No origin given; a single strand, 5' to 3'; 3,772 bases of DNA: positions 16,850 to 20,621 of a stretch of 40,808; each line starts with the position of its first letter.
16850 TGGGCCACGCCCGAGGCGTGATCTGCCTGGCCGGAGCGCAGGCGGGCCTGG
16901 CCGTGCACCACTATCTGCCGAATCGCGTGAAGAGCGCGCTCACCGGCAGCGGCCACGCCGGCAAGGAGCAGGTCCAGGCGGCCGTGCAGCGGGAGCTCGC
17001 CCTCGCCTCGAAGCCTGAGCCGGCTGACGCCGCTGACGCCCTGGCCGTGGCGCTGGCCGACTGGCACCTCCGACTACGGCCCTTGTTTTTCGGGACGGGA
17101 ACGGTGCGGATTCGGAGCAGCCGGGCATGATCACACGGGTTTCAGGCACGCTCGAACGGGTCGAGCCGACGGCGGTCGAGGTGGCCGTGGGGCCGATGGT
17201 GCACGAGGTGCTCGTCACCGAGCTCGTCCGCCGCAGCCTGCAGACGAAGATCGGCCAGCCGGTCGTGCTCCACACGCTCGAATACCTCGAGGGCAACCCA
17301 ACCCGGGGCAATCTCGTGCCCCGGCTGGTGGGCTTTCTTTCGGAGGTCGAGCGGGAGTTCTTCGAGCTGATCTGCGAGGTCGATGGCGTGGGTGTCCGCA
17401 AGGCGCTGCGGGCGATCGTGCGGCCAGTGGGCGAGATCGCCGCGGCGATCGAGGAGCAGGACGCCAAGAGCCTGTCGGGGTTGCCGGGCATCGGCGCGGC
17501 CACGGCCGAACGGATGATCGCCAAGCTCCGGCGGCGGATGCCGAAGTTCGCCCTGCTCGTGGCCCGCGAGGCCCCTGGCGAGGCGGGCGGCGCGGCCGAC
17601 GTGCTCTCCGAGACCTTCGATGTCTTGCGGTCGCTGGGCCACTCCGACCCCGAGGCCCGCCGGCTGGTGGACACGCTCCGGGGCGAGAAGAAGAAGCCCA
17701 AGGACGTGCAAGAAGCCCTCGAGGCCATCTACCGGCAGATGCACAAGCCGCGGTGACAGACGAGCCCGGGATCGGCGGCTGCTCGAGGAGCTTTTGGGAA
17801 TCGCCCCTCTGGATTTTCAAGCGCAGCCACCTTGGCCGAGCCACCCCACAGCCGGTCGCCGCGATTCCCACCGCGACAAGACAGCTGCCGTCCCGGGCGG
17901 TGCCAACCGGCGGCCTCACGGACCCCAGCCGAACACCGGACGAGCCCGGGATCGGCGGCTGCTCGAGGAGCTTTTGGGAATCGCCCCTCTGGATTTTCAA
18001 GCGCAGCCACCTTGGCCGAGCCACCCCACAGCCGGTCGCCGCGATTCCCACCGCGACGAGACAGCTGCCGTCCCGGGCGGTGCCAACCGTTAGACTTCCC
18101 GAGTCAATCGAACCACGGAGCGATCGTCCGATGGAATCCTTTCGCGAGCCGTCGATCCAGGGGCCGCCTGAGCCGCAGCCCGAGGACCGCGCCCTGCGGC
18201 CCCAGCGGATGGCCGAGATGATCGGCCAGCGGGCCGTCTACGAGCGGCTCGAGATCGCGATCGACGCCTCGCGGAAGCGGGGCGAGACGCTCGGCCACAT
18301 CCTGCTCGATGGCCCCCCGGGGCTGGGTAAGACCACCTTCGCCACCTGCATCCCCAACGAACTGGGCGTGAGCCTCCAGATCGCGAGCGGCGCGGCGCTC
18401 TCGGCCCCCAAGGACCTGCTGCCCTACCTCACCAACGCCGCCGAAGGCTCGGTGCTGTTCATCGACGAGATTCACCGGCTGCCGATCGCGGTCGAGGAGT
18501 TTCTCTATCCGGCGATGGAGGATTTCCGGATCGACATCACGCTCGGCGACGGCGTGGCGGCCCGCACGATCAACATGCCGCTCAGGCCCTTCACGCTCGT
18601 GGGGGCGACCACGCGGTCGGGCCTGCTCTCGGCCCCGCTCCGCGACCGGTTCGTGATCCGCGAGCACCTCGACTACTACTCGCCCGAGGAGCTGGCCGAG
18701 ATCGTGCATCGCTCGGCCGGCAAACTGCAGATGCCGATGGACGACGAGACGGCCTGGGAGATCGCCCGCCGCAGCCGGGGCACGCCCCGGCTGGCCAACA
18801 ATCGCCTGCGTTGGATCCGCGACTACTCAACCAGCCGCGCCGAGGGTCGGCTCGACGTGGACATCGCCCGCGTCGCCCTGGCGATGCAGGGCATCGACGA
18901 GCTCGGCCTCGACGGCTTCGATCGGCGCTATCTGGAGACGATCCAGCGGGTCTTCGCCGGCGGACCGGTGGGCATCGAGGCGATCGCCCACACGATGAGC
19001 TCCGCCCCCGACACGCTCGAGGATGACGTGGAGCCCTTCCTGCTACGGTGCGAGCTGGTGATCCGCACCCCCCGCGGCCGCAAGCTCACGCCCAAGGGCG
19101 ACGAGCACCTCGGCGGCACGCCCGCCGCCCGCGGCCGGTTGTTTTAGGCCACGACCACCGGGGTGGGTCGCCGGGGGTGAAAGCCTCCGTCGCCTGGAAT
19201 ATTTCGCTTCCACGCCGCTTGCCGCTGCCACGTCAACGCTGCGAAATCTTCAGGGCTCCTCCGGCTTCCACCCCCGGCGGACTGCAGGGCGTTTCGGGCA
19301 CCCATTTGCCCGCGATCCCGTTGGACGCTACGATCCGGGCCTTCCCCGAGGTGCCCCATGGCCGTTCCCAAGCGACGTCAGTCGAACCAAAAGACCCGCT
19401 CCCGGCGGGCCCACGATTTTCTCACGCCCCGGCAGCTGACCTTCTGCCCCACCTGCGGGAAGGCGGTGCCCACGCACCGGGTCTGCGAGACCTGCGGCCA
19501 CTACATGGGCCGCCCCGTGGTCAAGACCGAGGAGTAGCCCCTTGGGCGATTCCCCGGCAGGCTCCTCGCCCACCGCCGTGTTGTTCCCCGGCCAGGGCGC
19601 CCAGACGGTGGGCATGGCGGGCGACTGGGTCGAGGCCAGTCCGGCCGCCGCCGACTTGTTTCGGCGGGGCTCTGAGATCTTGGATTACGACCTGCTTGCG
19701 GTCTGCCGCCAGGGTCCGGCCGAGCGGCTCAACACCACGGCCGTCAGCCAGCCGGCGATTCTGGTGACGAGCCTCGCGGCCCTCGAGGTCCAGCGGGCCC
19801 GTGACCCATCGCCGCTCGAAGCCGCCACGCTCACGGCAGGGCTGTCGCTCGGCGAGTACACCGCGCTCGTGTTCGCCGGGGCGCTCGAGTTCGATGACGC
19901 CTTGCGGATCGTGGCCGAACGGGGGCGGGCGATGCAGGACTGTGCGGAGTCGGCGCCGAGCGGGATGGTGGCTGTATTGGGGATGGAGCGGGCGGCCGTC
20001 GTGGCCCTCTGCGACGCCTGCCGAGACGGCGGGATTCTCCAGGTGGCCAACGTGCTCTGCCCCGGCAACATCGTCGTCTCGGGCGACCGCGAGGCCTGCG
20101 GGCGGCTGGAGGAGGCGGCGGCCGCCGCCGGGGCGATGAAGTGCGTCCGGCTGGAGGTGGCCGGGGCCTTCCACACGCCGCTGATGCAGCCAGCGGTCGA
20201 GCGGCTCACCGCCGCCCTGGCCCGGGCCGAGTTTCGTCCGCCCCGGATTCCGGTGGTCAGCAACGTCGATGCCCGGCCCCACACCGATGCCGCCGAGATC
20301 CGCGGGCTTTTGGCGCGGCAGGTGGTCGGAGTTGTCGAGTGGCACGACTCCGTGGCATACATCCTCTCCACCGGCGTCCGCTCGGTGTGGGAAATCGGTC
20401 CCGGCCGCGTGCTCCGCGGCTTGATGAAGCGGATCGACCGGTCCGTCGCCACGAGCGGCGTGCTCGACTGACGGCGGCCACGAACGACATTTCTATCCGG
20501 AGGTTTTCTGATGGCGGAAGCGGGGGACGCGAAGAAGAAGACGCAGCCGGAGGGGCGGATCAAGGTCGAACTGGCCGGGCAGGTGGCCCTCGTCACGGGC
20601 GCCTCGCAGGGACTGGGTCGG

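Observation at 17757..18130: Tandem 151-bp hairpin-forming repeats splitting the normally contiguous ruvA-ruvB junction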

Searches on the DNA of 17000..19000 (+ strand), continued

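Call 62: search_with_rna_model(model_id=R2, sources=[window, L001, L002, L003, L004, L005, L006, L007, L008, L009, L010, L011, L012, L013, L014, L015, L016, L017, L018, L019, L020, L021, L022, L023, L024, L025, L026, L027, L028, L029, L030, L031, L032, L033, L034, L035, L036, L037, L038, L039, L040, L041, L042, L043, L044, L045, L046, L047, L048, L049, L050, L051, L052, L053, L054, L055, L056, L057, L058, L059, L060, L061, L062, L063, L064, L065, L066, L067, L068, L069, L070, L071, L072, L073, L074, L075, L076, L077, L078, L079, L080, L081, L082, L083, L084], max_evalue=0.1)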
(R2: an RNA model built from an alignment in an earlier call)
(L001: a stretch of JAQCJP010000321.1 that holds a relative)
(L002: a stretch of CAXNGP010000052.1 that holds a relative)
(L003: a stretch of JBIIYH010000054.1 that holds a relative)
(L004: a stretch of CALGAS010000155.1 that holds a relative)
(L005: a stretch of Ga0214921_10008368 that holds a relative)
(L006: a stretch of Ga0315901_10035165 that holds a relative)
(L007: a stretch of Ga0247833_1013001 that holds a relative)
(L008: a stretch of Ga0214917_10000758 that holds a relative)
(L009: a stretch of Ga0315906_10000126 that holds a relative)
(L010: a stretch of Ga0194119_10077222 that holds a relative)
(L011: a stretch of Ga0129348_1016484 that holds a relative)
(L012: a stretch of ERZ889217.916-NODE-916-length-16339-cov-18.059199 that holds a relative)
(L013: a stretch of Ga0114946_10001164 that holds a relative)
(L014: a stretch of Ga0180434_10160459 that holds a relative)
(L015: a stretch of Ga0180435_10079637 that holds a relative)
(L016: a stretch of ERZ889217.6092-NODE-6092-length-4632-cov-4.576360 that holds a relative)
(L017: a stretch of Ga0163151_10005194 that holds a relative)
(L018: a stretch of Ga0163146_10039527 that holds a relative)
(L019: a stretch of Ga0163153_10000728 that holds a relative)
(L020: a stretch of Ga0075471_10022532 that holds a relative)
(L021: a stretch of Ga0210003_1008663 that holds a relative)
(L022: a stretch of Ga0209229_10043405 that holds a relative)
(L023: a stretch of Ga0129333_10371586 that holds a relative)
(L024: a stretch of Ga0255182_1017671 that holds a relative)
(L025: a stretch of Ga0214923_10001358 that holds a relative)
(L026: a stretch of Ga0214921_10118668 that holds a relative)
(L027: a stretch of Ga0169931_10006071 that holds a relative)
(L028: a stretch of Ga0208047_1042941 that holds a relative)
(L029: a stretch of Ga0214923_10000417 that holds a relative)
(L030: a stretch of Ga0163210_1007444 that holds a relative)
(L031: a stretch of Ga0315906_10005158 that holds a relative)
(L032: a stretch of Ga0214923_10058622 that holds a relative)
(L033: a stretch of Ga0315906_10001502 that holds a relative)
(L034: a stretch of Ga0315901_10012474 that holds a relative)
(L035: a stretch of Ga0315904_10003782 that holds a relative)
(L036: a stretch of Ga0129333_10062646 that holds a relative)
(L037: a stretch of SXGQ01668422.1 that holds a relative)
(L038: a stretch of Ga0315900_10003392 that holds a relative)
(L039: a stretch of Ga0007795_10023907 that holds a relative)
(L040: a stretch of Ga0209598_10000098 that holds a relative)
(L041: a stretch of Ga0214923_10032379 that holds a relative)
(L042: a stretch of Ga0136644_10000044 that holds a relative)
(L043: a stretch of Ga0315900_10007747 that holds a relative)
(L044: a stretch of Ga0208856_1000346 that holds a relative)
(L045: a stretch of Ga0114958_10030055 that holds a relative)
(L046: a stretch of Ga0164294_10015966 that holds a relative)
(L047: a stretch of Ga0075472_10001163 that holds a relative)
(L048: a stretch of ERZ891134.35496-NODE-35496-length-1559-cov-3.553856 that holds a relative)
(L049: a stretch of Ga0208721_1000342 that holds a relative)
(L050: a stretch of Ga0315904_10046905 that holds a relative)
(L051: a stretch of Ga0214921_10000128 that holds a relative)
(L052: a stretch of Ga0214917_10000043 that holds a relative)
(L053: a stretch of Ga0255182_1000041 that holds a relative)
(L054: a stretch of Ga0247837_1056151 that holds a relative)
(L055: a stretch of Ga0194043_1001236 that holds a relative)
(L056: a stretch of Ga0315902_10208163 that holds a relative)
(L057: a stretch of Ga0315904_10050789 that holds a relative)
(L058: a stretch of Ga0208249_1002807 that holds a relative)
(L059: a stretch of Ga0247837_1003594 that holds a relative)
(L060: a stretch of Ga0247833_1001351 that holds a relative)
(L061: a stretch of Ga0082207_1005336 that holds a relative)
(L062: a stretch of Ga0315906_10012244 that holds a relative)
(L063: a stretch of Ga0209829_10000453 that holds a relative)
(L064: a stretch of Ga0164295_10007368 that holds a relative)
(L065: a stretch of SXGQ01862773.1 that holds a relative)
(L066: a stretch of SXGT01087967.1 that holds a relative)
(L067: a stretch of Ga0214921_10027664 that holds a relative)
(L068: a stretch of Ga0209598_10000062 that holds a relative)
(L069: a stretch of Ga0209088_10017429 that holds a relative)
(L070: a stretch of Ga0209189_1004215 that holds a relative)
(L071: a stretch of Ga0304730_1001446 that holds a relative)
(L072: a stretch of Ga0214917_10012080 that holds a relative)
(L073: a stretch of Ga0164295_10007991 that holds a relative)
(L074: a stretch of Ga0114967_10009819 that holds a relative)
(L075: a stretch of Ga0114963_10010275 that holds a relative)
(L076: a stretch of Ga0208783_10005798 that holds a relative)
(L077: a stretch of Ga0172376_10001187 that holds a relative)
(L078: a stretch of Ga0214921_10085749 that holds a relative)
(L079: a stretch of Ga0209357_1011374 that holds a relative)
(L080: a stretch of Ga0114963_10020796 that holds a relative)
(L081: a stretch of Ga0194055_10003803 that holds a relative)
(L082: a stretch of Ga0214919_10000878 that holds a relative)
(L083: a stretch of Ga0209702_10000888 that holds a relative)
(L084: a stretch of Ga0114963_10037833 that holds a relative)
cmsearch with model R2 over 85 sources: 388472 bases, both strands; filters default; matches with E-value up to 0.1: 36.
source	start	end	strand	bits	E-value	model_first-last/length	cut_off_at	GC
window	17942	18079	+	121.2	9.5e-23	1-118/118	no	0.7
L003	2747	2884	+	119.3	2.4e-22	1-118/118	no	0.69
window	17762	17899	+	117.9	4.5e-22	1-118/118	no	0.69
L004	1372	1510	+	114.4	2.5e-21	1-118/118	no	0.7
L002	3331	3468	+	110.4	1.8e-20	1-118/118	no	0.71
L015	1616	1756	+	108.2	5.2e-20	1-118/118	no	0.71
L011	1878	2017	+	96.3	1.7e-17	1-118/118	no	0.71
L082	3363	3483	+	91.8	1.6e-16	1-118/118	no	0.61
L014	1702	1826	+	81.2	2.7e-14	1-104/118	3'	0.66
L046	3189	3304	-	70.7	4.5e-12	1-118/118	no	0.66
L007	1607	1715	-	64.7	8.4e-11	1-118/118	no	0.64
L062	301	415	+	62.8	2.1e-10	1-118/118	no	0.72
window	37312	37421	+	62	3e-10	1-118/118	no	0.69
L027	1162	1276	+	61.1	4.8e-10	1-118/118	no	0.7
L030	465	579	+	61.1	4.8e-10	1-118/118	no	0.7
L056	70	143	+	59.9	8.4e-10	1-118/118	no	0.7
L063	4517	4591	+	59.2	1.2e-09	1-116/118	3'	0.73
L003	1002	1111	-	53.4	2e-08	1-118/118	no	0.65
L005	4199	4306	-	53.4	2e-08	1-118/118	no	0.65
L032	1714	1787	+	48.6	2.1e-07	1-118/118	no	0.74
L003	2604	2721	-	47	4.6e-07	1-118/118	no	0.69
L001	1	104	-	45.8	8e-07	1-83/118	3'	0.68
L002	3191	3302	-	45.5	9.5e-07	1-118/118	no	0.63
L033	2302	2377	+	42.6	3.8e-06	1-118/118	no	0.74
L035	2354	2429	+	42.6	3.8e-06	1-118/118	no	0.74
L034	2209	2284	+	41.1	8.1e-06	1-118/118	no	0.71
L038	2209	2284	+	41.1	8.1e-06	1-118/118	no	0.71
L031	816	891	+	37.5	4.6e-05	1-118/118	no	0.76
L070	1093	1215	-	32.3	0.00059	1-118/118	no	0.68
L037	791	860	+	30.7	0.0013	1-118/118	no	0.79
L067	2632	2748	-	28.3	0.004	1-118/118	no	0.68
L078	2313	2431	-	25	0.02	1-118/118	no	0.67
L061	3174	3291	-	24.4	0.028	1-118/118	no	0.66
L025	3131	3213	-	23.7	0.039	1-118/118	no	0.69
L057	2374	2517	-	22.1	0.082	1-118/118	no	0.71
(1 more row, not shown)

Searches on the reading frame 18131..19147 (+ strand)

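Call 11: search_protein_families(library=pfam, proteins=[window:18131-19147:+], max_evalue=0.01)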
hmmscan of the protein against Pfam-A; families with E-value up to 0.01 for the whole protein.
window:18131-19147:+ (338 aa): 12 families
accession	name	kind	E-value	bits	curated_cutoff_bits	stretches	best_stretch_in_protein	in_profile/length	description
PF05496.18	RuvB_N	-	3.3e-63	212.6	27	1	22-180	1-159/159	Holliday junction DNA helicase RuvB P-loop domain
PF05491.19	RuvB_C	-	1e-23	83.5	24.7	1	257-327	1-71/72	RuvB C-terminal winged helix domain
PF17864.7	AAA_lid_4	-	1.4e-22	79.6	27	1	183-256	1-74/74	RuvB AAA lid domain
PF00004.35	AAA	-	4.1e-16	60.1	21.2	1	57-180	1-129/131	ATPase family associated with various cellular activities (AAA)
PF07728.20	AAA_5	-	2.3e-07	31.3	22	1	56-174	1-139/139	AAA domain (dynein-related subfamily)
PF01078.27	Mg_chelatase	-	1.3e-05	25.2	20.3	0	27-76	2-44/207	Magnesium chelatase, subunit ChlI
PF06068.19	TIP49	-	5.1e-05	23.1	23.8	0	27-83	23-79/347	TIP49 P-loop domain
PF13191.12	AAA_16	-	6.9e-05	23.8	32.6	1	31-99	3-66/167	AAA ATPase domain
PF00158.32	Sigma54_activat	-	0.00021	21.5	20.2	0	102-134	90-122/168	Sigma-54 interaction domain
PF13401.12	AAA_22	-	0.00027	21.7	27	0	55-102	6-56/130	AAA domain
PF07726.17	AAA_3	-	0.008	16.5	27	0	56-96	1-41/131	ATPase family associated with various cellular activities (AAA)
PF13173.12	AAA_14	-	0.0093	16.4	27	0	57-122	5-79/129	AAA domain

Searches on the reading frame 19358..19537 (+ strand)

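Call 55: search_protein_families(library=pfam, proteins=[window:19358-19537:+], max_evalue=0.00001)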
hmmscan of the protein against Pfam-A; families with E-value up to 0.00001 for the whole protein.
window:19358-19537:+ (59 aa): 1 family
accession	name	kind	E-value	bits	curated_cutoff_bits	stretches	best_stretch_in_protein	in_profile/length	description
PF01783.29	Ribosomal_L32p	-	1.1e-20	73.9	21.3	1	2-56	1-55/56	Ribosomal L32p protein family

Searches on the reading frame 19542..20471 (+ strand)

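Call 55: search_protein_families(library=pfam, proteins=[window:19542-20471:+], max_evalue=0.00001)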
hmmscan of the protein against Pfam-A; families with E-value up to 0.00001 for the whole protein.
window:19542-20471:+ (309 aa): 1 family
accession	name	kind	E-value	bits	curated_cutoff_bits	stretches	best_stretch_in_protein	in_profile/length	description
PF00698.26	Acyl_transf_1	-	1.6e-25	90.7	32.7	1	14-287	3-267/319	Acyl transferase domain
